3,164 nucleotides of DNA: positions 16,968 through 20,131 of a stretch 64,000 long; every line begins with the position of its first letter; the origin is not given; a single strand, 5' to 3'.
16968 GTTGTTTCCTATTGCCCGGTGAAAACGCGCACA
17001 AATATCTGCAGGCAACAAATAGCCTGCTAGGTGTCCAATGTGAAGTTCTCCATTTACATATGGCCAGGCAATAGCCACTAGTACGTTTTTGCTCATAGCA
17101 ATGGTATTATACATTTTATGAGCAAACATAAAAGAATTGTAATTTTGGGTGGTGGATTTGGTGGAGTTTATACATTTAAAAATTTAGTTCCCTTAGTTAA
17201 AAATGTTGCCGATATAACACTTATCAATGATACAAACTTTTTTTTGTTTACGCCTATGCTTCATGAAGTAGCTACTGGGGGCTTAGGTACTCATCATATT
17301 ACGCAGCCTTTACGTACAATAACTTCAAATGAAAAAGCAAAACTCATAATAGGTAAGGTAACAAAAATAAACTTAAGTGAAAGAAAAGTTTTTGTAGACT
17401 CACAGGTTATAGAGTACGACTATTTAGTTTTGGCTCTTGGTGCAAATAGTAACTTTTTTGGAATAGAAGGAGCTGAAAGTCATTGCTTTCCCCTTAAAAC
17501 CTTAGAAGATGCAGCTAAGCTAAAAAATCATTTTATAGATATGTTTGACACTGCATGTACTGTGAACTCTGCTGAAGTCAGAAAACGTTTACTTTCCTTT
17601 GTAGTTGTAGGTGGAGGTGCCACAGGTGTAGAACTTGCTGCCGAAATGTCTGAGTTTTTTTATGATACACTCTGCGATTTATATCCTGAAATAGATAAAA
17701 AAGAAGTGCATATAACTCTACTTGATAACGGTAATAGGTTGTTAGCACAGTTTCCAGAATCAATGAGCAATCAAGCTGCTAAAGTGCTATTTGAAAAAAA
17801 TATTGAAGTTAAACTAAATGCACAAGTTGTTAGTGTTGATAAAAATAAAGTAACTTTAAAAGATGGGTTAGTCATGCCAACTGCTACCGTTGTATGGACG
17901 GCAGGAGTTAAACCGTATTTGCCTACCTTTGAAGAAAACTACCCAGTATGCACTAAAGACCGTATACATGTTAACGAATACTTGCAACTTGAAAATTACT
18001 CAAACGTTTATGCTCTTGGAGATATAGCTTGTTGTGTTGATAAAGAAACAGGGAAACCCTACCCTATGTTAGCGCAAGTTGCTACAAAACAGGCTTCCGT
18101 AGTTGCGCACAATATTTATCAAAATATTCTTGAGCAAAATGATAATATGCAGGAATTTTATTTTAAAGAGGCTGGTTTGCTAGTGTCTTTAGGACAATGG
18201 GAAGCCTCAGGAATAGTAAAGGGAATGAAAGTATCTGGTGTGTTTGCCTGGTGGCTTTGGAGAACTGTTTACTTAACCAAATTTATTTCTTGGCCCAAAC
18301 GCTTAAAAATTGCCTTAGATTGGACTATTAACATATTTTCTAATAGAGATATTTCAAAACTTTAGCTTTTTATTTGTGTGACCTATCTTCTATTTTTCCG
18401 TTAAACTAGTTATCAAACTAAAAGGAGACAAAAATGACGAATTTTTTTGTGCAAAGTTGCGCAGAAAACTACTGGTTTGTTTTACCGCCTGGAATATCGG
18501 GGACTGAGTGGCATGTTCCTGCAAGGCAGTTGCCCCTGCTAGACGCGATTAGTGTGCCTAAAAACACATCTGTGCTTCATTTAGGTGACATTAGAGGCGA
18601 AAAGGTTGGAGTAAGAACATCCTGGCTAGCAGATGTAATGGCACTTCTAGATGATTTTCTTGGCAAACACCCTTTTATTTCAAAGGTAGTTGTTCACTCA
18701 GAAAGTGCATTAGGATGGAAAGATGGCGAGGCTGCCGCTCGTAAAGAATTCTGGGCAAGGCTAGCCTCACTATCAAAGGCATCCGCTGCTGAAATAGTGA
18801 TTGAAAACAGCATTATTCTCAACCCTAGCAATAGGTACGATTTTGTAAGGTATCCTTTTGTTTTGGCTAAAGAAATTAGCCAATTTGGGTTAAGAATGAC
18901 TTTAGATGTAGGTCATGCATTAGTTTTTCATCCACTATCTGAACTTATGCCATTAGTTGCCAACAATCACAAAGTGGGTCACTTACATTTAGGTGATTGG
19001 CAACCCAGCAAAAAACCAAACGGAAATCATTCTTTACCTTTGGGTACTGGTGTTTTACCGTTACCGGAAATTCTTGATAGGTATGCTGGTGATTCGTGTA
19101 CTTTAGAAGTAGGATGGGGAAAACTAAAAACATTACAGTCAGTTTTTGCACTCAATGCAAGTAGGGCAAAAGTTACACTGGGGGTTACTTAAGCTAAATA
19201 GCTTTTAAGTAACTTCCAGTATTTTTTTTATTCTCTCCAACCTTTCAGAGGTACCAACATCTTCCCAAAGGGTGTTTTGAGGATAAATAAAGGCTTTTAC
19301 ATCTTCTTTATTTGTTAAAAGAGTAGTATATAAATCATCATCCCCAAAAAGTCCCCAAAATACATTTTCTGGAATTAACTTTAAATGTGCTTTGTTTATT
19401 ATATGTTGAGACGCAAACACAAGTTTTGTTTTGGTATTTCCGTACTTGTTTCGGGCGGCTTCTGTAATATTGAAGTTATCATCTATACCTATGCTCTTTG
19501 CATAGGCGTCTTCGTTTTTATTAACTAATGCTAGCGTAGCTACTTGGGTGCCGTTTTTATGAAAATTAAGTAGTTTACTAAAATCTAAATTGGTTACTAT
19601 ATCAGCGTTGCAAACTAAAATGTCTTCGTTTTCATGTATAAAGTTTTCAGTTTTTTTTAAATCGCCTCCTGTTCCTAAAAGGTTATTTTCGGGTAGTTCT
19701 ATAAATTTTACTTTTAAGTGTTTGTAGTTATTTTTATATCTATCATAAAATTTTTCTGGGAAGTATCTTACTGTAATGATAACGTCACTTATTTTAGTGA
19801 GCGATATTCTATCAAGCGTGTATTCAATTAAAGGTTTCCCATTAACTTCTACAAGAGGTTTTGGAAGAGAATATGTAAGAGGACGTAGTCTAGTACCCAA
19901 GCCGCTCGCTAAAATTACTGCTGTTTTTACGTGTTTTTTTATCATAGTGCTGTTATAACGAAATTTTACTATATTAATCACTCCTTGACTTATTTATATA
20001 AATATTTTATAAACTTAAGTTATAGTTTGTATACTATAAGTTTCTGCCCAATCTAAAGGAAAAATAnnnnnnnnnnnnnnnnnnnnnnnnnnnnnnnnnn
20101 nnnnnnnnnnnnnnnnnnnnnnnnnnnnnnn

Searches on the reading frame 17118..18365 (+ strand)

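Call 37: search_protein_families(library=pfam, proteins=[window:17118-18365:+], max_evalue=0.001)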
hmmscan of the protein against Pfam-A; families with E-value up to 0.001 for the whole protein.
window:17118-18365:+ (415 aa): 4 families
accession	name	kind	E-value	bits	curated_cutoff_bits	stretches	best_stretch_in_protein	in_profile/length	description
PF07992.20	Pyr_redox_2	-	7.5e-50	170.4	26.1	1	6-326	2-291/291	Pyridine nucleotide-disulphide oxidoreductase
PF00070.33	Pyr_redox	-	9.7e-10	39.3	22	1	161-246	2-72/82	Pyridine nucleotide-disulphide oxidoreductase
PF22366.1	NDH2_C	-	7.6e-09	36.1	27.7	1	356-411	6-62/62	NDH2 C-terminal domain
PF13454.12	NAD_binding_9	-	4.4e-05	24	21.8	0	8-41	1-35/155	FAD-NAD(P)-binding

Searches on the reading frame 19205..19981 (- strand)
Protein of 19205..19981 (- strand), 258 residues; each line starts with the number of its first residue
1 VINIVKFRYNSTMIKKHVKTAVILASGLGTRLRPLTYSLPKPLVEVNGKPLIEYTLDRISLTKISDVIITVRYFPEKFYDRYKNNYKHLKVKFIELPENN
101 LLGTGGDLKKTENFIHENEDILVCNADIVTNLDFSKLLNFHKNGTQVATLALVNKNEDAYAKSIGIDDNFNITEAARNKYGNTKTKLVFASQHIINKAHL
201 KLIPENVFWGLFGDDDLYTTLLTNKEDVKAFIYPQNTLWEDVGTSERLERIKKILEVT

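Call 37: search_protein_families(library=pfam, proteins=[window:19205-19981:-], max_evalue=0.001)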
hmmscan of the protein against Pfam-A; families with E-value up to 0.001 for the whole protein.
window:19205-19981:- (258 aa): 2 families
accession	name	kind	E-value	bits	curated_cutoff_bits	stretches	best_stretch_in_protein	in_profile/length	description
PF00483.29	NTP_transferase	-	1.2e-25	91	21.2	1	21-174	2-159/245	Nucleotidyl transferase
PF12804.13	NTP_transf_3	-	3.5e-11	44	27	1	21-130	1-98/160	MobA-like NTP transferase domain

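Call 76: search_protein_families(library=ncbifam, proteins=[window:19205-19981:-], max_evalue=0.00001)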
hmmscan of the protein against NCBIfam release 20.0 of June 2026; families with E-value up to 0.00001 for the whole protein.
window:19205-19981:- (258 aa): 30 families (the best 25 are shown)
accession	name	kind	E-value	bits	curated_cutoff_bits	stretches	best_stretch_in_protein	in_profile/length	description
NF052502.1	man1P_GTase_Rv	exception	1.6e-28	99.6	440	1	20-248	2-223/352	mannose-1-phosphate guanylyltransferase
NF045761.1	NAMPUrTaseMurU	equivalog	1.4e-27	97.1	250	1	21-253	3-225/226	N-acetylmuramate alpha-1-phosphate uridylyltransferase MurU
TIGR03992.1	Arch_glmU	subfamily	1.8e-23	83.1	292.1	1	20-244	2-216/393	bifunctional sugar-1-phosphate nucleotidylyltransferase/acetyltransferase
NF049965.1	GlMnHpPGnyltfHddC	equivalog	3.3e-23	82.5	300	1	20-188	2-160/221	D-glycero-D-manno-heptose 1-phosphate guanosyltransferase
NF041313.1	UDPGP_AglF_Halo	equivalog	1.2e-22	80.6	400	1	20-197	2-176/234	UTP--glucose-1-phosphate uridylyltransferase AglF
NF045697.1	MurNAcPUrMurU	equivalog_domain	7.5e-19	68.1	370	1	22-130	1-107/229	N-acetylmuramate alpha-1-phosphate uridylyltransferase MurU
TIGR01208.1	rmlA_long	equivalog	3.8e-18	65.5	320.25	1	21-253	2-233/353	glucose-1-phosphate thymidylyltransferase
NF041173.1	Sug_nt_acttase_Thmprot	equivalog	7e-17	61.4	600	1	21-246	3-218/405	bifunctional sugar-1-phosphate nucleotidylyltransferase/acetyltransferase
TIGR02623.1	G1P_cyt_trans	equivalog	5.5e-16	58.8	300.25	1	21-96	3-78/255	glucose-1-phosphate cytidylyltransferase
NF010939.0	PRK14359.1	equivalog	4.2e-13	48.7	592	1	21-200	5-175/430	bifunctional UDP-N-acetylglucosamine diphosphorylase/glucosamine-1-phosphate N-acetyltransferase GlmU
TIGR01173.1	glmU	equivalog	1.1e-12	47.5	366.85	1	21-166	3-141/452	bifunctional UDP-N-acetylglucosamine diphosphorylase/glucosamine-1-phosphate N-acetyltransferase GlmU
TIGR02091.1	glgC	equivalog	5e-12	45.6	424.9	1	21-244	3-248/364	glucose-1-phosphate adenylyltransferase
NF003670.0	PRK05293.1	equivalog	9.8e-12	44.5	470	1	20-247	6-250/382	glucose-1-phosphate adenylyltransferase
NF010934.1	PRK14354.1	equivalog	6.5e-11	41.4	450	1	21-162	2-137/447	bifunctional UDP-N-acetylglucosamine diphosphorylase/glucosamine-1-phosphate N-acetyltransferase GlmU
NF010933.0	PRK14353.1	equivalog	6.7e-11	41.5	505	1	17-178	4-162/453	bifunctional UDP-N-acetylglucosamine diphosphorylase/glucosamine-1-phosphate N-acetyltransferase GlmU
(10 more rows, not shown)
